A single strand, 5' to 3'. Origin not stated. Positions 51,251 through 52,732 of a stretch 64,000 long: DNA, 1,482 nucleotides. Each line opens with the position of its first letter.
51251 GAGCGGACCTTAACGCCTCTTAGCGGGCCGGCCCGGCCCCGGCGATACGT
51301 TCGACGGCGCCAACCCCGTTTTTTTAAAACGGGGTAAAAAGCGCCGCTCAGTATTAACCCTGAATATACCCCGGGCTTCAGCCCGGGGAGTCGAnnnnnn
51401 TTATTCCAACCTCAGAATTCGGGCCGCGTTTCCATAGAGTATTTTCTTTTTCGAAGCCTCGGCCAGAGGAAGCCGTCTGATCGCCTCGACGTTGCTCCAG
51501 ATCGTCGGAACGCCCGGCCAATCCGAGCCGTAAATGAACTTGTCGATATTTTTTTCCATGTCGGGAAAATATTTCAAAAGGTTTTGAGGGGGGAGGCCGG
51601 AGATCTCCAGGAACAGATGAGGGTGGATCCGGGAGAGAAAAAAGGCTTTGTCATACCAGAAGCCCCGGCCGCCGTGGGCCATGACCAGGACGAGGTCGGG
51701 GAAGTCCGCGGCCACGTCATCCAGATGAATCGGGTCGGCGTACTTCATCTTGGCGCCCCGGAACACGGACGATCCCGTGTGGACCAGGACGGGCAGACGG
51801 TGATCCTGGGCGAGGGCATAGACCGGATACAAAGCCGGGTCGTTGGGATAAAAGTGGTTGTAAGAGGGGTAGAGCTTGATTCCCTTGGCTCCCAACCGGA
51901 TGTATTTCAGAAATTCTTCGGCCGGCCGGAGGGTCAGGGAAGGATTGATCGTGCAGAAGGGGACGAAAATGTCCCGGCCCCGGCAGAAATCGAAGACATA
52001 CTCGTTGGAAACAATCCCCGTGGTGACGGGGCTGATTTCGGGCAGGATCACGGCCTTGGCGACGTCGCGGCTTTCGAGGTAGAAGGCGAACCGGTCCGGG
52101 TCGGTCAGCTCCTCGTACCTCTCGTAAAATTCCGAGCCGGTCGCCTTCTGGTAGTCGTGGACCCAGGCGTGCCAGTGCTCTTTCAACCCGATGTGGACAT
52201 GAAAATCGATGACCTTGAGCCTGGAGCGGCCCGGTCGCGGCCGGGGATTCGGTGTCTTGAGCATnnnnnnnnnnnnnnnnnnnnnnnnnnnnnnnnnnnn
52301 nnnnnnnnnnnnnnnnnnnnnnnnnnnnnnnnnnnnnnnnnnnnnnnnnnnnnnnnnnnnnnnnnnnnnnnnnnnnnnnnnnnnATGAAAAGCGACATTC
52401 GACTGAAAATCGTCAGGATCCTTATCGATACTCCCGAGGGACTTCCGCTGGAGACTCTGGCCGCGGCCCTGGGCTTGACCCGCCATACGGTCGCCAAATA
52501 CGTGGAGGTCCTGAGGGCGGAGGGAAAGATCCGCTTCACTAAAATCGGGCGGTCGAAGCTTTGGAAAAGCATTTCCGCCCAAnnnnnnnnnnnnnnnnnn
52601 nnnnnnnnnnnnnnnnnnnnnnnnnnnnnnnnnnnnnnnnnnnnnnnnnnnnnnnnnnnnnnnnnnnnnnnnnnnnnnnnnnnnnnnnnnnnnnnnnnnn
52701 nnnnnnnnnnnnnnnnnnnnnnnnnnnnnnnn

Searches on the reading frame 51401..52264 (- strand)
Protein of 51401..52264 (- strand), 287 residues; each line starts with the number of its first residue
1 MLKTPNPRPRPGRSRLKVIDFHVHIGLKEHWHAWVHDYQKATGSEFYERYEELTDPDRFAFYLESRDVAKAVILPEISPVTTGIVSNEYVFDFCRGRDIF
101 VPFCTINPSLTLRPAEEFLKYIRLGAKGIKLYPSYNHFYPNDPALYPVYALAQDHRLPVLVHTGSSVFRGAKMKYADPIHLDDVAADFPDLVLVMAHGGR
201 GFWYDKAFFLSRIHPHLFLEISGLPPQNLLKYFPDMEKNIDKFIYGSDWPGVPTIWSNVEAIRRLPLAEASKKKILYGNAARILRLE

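Call 6: search_protein_families(library=pfam, proteins=[window:51401-52264:-], max_evalue=0.01)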
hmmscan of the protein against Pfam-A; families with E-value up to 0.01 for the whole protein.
window:51401-52264:- (287 aa): 1 family
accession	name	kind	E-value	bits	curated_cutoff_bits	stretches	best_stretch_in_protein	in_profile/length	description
PF04909.20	Amidohydro_2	-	1e-35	124.3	26.4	1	19-286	1-289/289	Amidohydrolase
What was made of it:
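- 51401..52264 (-): Divergent Amidohydro_2 gene. It shares the 120-bp intergenic region but is not a constant partner of the operator. PF04909, E = 1e-35 (call 6).
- Checked: The divergent gene (51401-52264, minus strand) is Amidohydro_2, PF04909, E = 1e-35 (call 6).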

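Call 7: search_protein_families(library=ncbifam, proteins=[window:51401-52264:-], max_evalue=0.01)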
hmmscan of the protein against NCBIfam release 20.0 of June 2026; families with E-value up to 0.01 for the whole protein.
window:51401-52264:- (287 aa): 0 families

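Call 53: search_protein_families(library=ncbifam, proteins=[window:51401-52264:-], max_evalue=0.00001)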
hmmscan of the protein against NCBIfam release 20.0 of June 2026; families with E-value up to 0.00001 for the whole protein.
window:51401-52264:- (287 aa): 0 families

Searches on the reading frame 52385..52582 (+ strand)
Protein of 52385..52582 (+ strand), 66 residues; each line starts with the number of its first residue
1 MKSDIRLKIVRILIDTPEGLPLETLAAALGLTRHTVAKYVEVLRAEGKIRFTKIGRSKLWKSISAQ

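Call 46: search_solved_structures(query=window:52385-52582:+, max_evalue=10)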
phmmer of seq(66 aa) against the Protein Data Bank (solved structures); distinct sequences matched with E-value up to 10: 9.
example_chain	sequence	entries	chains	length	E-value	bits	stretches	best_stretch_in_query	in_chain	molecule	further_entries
2oqg_A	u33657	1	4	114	0.047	17.3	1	23-65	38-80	Possible transcriptional regulator, ArsR family protein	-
9pfq_Q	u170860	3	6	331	0.067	16.8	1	7-39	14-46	WYL domain-containing protein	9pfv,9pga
2xrn_A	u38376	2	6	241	0.073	16.7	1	8-47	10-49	HTH-TYPE TRANSCRIPTIONAL REGULATOR TTGV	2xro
8tp8_A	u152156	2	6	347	0.075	16.6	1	7-39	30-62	DeoR-family transcriptional regulator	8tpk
4fx0_A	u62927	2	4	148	0.19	15.3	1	20-52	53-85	PROBABLE TRANSCRIPTIONAL REPRESSOR PROTEIN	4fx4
2jsc_A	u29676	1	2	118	0.29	14.8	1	11-57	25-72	Transcriptional regulator Rv1994c/MT2050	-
2lkp_A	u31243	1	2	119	0.49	14.1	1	9-60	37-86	HTH-type transcriptional regulator NmtR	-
9sgv_A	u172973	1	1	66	0.74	13.5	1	17-50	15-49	Ap3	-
6j05_A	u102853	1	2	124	0.86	13.3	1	2-61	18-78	Transcriptional regulator ArsR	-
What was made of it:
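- Closest known: BirA, the biotin ligase/repressor. Different: The N-terminal 66 residues match PDB proteins only weakly and generically (ArsR, IclR and DeoR types, E >= 0.047), and BirA is not among them (call 46).
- Tried and rejected: The wHTH alone gave weak, generic ArsR/IclR/DeoR hits, so I dropped the idea of a specific BirA relationship (call 46).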
